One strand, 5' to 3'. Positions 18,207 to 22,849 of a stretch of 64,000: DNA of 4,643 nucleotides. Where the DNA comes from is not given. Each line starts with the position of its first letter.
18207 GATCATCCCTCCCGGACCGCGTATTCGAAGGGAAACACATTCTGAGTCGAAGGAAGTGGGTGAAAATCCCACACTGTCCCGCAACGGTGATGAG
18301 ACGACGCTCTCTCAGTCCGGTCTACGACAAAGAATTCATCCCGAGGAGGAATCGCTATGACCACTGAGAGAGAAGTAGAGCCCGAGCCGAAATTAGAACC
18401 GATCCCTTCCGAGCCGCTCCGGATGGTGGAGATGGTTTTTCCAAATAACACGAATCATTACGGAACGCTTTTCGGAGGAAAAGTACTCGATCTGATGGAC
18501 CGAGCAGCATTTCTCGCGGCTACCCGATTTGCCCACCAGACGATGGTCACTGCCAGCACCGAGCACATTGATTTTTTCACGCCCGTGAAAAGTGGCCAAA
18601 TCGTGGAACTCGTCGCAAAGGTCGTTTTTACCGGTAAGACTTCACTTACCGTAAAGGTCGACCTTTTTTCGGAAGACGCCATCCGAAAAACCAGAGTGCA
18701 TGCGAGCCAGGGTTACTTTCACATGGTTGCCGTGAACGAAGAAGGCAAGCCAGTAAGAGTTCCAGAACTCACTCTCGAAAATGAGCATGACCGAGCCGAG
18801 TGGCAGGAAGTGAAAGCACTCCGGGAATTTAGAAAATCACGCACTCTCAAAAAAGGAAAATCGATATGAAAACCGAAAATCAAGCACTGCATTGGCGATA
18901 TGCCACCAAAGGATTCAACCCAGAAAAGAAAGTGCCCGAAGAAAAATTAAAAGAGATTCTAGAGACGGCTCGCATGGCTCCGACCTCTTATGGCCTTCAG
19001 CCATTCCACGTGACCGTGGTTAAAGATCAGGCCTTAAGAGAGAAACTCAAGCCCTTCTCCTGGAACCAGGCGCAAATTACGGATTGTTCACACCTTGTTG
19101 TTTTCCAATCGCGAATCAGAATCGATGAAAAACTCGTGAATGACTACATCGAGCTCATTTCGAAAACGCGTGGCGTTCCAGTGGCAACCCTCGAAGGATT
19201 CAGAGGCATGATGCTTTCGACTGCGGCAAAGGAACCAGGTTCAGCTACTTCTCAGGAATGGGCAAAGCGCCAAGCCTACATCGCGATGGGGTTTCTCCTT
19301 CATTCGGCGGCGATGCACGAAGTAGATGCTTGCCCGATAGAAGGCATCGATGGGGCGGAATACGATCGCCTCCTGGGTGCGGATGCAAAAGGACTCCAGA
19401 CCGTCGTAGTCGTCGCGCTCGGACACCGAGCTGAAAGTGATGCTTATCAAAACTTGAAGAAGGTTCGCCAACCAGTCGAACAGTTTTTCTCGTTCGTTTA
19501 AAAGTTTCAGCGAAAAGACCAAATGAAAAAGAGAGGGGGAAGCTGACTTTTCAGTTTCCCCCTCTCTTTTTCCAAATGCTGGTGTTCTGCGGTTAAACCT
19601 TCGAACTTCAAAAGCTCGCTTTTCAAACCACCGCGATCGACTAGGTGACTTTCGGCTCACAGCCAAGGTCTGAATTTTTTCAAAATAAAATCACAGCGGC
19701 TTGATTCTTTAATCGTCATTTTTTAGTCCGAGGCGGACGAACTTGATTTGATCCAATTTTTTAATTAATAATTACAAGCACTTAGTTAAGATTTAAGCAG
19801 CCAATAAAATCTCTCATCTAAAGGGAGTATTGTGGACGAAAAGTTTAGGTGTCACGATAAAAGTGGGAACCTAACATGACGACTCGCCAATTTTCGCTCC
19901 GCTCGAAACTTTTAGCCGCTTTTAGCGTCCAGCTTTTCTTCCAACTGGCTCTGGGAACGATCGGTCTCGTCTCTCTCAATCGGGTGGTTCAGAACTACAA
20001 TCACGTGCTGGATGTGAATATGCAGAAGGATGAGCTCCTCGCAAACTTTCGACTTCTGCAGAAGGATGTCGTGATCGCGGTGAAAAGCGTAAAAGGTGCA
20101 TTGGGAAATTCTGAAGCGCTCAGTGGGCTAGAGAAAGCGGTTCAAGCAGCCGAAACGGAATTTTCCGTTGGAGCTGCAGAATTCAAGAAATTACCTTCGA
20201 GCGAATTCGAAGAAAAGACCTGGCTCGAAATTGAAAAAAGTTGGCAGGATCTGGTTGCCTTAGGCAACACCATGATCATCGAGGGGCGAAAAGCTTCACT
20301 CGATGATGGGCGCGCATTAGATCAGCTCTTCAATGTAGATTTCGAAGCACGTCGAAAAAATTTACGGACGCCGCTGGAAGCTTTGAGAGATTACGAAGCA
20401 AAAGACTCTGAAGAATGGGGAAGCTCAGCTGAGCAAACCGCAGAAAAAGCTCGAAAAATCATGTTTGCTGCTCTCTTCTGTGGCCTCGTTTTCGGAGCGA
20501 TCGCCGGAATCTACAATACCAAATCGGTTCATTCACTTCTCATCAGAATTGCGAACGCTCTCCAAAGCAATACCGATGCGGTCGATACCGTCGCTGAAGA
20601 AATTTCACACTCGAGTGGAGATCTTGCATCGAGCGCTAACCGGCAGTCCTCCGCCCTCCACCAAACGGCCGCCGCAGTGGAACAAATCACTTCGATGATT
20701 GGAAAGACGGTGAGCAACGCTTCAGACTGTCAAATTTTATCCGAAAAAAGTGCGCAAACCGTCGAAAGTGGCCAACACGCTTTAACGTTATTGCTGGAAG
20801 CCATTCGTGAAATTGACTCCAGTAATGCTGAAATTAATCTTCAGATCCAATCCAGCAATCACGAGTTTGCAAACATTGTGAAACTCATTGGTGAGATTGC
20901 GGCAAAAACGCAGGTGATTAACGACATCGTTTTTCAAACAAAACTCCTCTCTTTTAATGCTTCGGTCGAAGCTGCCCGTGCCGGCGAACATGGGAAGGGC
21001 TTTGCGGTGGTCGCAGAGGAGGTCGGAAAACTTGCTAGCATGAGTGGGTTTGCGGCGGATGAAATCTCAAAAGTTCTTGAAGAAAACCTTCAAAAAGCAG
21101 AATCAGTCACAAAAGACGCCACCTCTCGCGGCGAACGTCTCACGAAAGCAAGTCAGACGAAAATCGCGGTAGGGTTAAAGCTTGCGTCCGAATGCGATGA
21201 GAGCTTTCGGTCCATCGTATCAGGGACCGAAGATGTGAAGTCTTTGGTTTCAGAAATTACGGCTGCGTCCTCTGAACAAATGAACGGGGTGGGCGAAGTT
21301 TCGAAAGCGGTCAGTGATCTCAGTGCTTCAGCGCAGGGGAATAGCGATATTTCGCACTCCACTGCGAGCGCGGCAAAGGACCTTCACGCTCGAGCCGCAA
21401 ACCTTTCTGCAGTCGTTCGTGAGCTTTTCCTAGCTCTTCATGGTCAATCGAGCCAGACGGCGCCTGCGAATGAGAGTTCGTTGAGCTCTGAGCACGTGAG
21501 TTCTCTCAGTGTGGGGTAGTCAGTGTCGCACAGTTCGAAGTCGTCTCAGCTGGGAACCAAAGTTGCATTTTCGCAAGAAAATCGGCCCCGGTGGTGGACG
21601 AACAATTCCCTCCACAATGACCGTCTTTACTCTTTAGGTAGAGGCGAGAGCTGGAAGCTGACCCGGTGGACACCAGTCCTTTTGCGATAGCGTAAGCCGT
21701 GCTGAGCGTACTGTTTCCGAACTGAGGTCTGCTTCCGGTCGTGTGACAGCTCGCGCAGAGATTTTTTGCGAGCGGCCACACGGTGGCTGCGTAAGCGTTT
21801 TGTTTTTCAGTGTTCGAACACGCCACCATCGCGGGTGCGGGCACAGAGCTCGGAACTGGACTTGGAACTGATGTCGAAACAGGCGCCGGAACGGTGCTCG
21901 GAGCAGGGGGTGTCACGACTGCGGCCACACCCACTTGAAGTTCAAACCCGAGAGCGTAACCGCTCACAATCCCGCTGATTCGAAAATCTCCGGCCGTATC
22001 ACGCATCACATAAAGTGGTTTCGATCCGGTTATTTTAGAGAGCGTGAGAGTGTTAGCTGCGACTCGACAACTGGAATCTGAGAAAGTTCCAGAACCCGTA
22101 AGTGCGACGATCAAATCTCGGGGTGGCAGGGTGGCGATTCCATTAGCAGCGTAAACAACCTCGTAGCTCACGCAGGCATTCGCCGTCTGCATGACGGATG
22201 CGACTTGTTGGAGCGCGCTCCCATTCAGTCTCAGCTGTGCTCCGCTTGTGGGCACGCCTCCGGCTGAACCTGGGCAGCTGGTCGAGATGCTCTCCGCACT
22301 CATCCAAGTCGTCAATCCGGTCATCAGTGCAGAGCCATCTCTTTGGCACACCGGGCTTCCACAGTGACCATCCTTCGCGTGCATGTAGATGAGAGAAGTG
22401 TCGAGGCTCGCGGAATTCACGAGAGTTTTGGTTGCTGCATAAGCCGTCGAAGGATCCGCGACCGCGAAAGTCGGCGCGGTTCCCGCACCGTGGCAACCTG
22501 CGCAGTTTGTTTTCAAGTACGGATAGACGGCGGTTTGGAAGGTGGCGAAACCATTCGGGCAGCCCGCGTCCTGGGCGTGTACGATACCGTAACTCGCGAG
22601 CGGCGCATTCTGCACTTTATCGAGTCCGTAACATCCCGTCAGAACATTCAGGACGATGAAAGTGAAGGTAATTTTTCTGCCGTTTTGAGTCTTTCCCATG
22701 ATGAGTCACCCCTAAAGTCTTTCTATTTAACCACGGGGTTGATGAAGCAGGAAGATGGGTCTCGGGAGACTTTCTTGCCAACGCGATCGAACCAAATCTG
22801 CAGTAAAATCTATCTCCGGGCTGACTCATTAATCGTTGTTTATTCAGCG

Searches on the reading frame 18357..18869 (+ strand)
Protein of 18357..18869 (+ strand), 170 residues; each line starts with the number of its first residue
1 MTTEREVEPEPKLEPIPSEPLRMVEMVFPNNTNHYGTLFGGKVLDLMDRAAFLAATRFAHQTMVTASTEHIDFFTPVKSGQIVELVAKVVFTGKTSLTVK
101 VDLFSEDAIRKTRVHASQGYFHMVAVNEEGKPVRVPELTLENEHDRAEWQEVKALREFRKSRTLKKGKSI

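Call 70: search_protein_families(library=pfam, proteins=[window:18357-18869:+], max_evalue=0.001)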
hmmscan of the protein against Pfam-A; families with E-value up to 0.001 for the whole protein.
window:18357-18869:+ (170 aa): 3 families
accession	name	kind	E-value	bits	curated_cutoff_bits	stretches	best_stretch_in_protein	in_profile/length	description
PF03061.28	4HBT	-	1.6e-18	67.2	20.6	1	35-107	1-74/79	Thioesterase superfamily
PF13279.12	4HBT_2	-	6.7e-05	23.8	25.5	1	31-140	13-119/122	Thioesterase-like superfamily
PF13622.12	4HBT_3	-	9.9e-05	23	24.3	1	32-117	5-81/83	Acyl-CoA thioesterase N-terminal domain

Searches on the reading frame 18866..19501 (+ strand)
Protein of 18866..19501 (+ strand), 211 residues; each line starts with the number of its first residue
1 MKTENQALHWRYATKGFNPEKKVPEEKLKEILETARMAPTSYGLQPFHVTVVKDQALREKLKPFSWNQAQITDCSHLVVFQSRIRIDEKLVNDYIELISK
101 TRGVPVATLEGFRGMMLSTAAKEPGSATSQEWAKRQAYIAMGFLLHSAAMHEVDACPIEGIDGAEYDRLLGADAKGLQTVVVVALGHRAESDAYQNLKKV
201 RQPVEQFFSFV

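Call 70: search_protein_families(library=pfam, proteins=[window:18866-19501:+], max_evalue=0.001)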
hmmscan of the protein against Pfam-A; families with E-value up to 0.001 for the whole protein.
window:18866-19501:+ (211 aa): 2 families
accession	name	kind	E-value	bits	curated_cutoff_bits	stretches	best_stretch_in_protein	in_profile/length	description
PF00881.29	Nitroreductase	-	2.6e-24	86.7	23.5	1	10-187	3-167/167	Nitroreductase family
PF14512.11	TM1586_NiRdase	-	0.00013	22.1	27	1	24-58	156-190/215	Putative TM nitroreductase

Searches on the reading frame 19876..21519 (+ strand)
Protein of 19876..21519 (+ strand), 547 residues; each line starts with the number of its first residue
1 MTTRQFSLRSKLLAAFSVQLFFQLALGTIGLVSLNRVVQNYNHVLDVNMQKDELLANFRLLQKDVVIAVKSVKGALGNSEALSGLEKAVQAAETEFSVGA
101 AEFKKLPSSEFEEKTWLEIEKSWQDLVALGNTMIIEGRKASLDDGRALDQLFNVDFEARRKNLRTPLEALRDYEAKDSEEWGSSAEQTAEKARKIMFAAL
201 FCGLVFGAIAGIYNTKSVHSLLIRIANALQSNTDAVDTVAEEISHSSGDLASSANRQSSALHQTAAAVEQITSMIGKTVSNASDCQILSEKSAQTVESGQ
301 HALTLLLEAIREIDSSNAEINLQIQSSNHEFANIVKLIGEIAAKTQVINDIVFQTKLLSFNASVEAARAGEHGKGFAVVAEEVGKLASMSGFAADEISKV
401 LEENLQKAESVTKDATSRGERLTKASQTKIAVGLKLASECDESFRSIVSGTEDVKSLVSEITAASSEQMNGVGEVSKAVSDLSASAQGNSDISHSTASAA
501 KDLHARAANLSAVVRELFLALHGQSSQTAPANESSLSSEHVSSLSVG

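Call 3: search_protein_families(library=pfam, proteins=[window:19876-21519:+], max_evalue=1)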
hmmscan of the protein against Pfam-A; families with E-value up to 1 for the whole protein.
window:19876-21519:+ (547 aa): 6 families
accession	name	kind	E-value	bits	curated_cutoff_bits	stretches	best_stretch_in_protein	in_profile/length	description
PF00015.26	MCPsignal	-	1.8e-34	119.5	34.6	2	290-483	5-169/172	Methyl-accepting chemotaxis protein (MCP) signalling domain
PF12729.13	4HB_MCP_1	-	2e-10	41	27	1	7-188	3-180/181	Four helix bundle sensory module for signal transduction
PF05130.17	FlgN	-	0.0076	17.1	30.5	1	258-336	50-130/147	FlgN protein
PF02203.21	TarH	-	0.011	16.1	25.2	1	4-126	3-127/177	Tar ligand binding domain homologue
PF02680.19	DUF211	-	0.032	14.8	22.1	1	310-357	37-84/89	Uncharacterized ArCR, COG1888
PF06103.16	DUF948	-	0.25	12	37.2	1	197-274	6-83/89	Bacterial protein of unknown function (DUF948)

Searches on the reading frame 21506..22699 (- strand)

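Call 3: search_protein_families(library=pfam, proteins=[window:21506-22699:-], max_evalue=1)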
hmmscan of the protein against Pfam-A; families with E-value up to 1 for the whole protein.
window:21506-22699:- (397 aa): 7 families
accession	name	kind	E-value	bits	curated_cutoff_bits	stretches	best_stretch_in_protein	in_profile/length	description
PF13442.11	Cytochrome_CBB3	-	3.4e-05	24.5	27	2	63-82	11-30/68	Cytochrome C oxidase, cbb3-type, subunit III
PF00034.26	Cytochrom_C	-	0.00056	21.6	21.3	1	61-78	8-24/90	Cytochrome c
PF22113.1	Mtrc-MtrF_II-IV_dom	-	0.0026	17.7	30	1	40-79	56-97/176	Outer membrane cytochrome MtrC/MtrF-like, domains II/IV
PF22297.1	PccH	-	0.0042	17.6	24.4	1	53-101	1-49/133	PccH Cytochrome c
PF23168.2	CUL7_CUL9_N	-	0.0088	16.5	27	1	128-146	61-79/89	CUL7/CUL9, N-terminal beta-barrel domain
PF14376.11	Haem_bd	-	0.18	12.2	27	0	291-324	18-51/133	Haem-binding domain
PF09086.16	DUF1924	-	0.64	10.9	22.5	0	312-324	26-38/96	Domain of unknown function (DUF1924)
